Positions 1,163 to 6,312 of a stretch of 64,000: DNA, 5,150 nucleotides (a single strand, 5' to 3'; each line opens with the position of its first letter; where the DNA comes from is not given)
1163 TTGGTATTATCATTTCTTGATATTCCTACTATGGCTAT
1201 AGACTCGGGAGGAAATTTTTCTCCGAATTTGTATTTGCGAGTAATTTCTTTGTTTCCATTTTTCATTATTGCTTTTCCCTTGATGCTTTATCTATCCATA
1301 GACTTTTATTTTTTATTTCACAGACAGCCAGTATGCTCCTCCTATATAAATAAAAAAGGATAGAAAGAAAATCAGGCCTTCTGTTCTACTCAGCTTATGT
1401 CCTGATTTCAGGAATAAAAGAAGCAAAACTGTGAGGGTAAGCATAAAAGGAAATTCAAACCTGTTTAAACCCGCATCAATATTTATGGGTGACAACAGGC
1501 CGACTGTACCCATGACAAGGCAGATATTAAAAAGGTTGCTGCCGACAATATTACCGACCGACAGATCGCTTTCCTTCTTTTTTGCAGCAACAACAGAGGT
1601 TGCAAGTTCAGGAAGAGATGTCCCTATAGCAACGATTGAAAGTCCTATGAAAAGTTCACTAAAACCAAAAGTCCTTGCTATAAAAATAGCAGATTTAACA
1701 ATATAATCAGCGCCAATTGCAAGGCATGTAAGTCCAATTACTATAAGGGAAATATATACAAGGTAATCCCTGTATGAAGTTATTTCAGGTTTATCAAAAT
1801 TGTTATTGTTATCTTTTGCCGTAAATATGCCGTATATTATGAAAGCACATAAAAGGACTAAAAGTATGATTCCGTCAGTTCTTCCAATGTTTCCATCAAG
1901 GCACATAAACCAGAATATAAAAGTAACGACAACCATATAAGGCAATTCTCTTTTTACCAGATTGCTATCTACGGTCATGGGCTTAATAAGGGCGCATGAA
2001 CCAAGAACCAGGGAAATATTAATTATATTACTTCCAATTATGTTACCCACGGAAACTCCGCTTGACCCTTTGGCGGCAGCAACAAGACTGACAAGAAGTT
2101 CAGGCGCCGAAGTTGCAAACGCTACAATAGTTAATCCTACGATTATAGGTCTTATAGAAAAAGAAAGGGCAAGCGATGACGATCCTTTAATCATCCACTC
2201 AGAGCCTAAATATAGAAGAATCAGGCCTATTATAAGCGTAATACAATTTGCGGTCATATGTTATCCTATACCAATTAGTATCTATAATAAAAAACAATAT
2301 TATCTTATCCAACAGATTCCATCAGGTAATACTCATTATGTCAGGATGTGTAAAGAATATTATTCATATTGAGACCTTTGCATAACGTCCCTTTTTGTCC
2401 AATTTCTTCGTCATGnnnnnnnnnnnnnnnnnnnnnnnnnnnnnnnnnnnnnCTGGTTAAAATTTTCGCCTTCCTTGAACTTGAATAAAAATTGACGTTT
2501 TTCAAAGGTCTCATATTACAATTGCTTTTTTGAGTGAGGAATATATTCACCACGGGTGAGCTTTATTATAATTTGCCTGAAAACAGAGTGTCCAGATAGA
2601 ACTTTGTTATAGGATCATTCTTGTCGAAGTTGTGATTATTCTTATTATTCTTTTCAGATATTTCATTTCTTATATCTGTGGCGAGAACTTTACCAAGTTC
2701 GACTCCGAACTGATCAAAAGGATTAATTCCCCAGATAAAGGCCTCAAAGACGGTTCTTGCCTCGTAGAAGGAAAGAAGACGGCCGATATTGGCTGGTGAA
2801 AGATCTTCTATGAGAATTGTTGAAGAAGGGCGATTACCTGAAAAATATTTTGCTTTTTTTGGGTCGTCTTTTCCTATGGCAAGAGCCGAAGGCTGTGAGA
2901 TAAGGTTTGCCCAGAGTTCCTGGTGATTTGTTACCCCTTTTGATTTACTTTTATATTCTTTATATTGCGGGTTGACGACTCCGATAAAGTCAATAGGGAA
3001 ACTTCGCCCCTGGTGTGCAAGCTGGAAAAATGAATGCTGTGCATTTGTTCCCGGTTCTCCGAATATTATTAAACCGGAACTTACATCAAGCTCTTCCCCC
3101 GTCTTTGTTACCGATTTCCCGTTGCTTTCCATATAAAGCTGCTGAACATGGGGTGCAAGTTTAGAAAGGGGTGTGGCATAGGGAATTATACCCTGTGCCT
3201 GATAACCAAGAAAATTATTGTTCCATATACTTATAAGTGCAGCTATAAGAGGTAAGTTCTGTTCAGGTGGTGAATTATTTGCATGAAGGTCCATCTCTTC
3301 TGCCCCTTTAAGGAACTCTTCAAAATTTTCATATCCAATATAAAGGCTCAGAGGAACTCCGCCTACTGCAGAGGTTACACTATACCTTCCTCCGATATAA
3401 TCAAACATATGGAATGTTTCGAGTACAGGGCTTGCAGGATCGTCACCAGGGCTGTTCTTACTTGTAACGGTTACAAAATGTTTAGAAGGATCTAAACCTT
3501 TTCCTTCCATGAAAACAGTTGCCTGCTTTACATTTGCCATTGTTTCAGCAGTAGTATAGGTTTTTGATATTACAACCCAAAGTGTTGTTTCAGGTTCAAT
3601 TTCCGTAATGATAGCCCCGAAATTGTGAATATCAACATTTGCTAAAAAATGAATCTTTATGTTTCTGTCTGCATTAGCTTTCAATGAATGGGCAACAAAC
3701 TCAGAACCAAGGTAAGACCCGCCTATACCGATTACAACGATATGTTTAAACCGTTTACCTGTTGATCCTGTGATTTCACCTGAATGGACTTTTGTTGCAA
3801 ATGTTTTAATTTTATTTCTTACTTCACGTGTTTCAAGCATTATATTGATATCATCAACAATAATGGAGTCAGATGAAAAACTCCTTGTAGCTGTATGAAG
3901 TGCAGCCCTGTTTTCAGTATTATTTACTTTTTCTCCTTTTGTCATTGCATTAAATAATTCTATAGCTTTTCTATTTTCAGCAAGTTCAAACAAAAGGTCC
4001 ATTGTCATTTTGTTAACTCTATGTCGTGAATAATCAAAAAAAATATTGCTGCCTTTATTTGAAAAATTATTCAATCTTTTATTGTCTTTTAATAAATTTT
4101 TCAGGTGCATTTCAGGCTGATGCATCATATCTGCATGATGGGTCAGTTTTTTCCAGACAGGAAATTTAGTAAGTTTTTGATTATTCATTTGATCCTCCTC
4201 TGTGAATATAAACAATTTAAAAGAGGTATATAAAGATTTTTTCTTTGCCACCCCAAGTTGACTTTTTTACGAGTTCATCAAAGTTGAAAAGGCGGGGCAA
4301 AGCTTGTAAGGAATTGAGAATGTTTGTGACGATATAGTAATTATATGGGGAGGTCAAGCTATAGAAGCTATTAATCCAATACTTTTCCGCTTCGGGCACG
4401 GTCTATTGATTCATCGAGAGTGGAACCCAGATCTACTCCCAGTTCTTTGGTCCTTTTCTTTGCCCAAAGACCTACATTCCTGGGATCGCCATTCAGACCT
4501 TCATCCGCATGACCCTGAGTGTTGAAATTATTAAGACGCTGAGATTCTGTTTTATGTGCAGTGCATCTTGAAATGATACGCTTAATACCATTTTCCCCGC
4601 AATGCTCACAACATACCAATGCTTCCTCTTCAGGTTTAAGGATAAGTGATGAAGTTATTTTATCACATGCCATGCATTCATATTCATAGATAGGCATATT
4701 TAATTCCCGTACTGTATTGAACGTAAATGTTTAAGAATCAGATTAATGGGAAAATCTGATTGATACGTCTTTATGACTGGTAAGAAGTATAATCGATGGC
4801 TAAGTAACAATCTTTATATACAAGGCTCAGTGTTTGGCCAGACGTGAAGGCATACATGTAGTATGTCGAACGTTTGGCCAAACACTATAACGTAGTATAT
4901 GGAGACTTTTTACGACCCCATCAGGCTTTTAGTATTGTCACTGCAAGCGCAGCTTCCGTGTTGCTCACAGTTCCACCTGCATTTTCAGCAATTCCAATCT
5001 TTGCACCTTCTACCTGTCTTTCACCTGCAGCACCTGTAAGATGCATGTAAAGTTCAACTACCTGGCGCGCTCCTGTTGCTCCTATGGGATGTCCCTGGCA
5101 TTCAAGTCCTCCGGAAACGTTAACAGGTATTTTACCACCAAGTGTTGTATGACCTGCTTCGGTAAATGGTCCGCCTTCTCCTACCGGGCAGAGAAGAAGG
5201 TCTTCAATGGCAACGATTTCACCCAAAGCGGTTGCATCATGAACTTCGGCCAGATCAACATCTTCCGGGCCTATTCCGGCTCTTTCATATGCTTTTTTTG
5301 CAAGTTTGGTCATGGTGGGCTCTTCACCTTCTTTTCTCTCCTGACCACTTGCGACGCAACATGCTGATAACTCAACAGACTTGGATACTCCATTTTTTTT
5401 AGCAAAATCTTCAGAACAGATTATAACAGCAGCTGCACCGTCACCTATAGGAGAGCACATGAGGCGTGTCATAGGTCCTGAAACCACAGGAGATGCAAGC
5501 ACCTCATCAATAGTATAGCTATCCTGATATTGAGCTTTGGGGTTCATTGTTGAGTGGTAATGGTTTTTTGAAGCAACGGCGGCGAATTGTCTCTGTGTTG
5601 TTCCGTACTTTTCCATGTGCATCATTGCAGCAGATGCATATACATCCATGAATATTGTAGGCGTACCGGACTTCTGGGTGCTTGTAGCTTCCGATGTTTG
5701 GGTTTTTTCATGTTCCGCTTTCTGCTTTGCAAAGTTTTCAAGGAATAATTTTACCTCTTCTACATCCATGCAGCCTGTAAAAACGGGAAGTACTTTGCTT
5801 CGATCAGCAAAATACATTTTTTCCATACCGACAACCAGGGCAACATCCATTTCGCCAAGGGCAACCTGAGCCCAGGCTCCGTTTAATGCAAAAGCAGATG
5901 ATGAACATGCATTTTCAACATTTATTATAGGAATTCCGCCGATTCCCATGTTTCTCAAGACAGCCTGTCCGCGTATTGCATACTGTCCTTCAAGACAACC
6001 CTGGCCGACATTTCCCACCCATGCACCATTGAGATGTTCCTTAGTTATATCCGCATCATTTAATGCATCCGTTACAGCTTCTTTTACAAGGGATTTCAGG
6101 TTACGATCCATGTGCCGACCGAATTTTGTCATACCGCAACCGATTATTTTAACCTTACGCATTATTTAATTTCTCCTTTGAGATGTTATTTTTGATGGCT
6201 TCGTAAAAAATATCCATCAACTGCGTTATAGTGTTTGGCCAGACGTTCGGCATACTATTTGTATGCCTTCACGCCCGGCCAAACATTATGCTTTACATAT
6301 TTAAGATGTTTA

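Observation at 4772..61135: Family A: nine full-length ~145-155 bp long-hairpin repeats whose inner stem is maintained by compensatory base changes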

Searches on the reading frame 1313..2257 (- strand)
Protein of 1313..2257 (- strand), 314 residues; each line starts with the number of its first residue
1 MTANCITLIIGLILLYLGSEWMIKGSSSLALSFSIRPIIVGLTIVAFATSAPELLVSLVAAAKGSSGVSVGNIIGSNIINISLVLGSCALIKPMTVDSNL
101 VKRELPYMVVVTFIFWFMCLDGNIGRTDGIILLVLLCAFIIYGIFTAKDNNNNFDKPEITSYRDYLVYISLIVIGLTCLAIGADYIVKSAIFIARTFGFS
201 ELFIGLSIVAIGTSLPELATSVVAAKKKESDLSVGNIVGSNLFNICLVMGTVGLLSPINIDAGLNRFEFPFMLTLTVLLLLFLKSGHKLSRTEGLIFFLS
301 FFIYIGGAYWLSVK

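Call 67: find_encoding_contigs(protein=window:1313-2257:-, flank=10000, max_places=3)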
Protein window:1313-2257:- (314 aa): 15 contigs read that carry it; 3 places shown.
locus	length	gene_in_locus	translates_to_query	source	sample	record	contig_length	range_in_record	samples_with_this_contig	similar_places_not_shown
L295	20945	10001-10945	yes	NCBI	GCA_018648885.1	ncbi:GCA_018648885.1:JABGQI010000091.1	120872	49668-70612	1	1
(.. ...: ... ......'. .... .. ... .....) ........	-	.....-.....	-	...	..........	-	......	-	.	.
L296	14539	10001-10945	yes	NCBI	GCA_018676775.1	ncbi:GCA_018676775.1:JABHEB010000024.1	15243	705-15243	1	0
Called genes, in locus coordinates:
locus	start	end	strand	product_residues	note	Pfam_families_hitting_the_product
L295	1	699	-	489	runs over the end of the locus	PF02789:Peptidase_M17_N, PF00883:Peptidase_M17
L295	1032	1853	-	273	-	PF03088:Str_synth (faint), PF16261:DUF4915 (weak), PF08450:SGL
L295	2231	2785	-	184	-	PF13181:TPR_8 (faint), PF13428:TPR_14 (faint), PF07719:TPR_2 (faint), PF13432:TPR_16 (faint), PF13431:TPR_17 (faint), PF13371:TPR_9 (faint), PF13414:TPR_11 (weak), PF00515:TPR_1 (weak)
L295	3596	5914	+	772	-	PF02771:Acyl-CoA_dh_N, PF02770:Acyl-CoA_dh_M, PF00441:Acyl-CoA_dh_1, PF08028:Acyl-CoA_dh_2, PF13187:Fer4_9 (weak), PF14512:TM1586_NiRdase (weak), PF00881:Nitroreductase, PF14512:TM1586_NiRdase (weak), +2 more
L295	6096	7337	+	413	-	PF00108:Thiolase_N, PF00109:ketoacyl-synt (faint), PF02803:Thiolase_C, PF22691:Thiolase_C_1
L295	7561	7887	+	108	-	PF09723:Zn_ribbon_8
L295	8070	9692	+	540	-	PF00342:PGI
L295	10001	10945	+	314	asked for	PF01699:Na_Ca_ex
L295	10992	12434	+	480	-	PF02629:CoA_binding, PF13380:CoA_binding_2, PF13607:Succ_CoA_lig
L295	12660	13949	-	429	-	PF00709:Adenylsucc_synt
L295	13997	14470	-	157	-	PF00383:dCMP_cyt_deam_1, PF14437:MafB19-deam, PF14439:Bd3614-deam (weak)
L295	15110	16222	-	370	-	PF03133:TTL (faint)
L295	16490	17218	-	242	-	PF13417:GST_N_3, PF13409:GST_N_2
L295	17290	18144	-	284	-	PF00106:adh_short, PF01370:Epimerase (faint), PF08659:KR, PF13561:adh_short_C2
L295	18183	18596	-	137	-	PF13577:SnoaL_4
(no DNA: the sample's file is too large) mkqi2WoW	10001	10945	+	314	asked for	PF01699:Na_Ca_ex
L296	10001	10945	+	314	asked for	PF01699:Na_Ca_ex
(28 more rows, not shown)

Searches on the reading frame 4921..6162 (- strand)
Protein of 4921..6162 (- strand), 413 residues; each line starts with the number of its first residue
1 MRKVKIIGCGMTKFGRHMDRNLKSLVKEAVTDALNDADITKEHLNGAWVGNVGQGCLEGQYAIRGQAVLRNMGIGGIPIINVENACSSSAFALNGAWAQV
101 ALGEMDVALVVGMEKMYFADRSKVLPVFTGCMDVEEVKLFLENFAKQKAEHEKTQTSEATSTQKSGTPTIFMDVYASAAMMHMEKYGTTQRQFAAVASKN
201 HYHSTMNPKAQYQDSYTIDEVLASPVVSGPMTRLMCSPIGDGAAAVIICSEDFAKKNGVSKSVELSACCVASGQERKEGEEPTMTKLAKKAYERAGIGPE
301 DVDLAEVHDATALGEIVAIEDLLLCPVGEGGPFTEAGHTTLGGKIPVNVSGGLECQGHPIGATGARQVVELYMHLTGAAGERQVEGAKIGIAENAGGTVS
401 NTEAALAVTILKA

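Call 18: search_protein_families(library=pfam, proteins=[window:4921-6162:-])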
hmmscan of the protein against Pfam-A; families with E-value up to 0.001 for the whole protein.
window:4921-6162:- (413 aa): 5 families
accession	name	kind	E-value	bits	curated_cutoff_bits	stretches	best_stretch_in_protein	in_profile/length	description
PF22691.2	Thiolase_C_1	-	1.9e-36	125.4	28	1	285-404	21-139/144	Thiolase C-terminal domain-like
PF00108.29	Thiolase_N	-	4.9e-25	88.8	26.4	1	4-252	1-260/260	Thiolase, N-terminal domain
PF02803.24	Thiolase_C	-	5.3e-11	42.7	27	1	267-391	9-113/123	Thiolase, C-terminal domain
PF00109.32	ketoacyl-synt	-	1.3e-06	28.7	20.8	1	78-116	166-204/252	Beta-ketoacyl synthase, N-terminal domain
PF08545.16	ACP_syn_III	-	2.4e-05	24.6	24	0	82-116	3-37/80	3-Oxoacyl-[acyl-carrier-protein (ACP)] synthase III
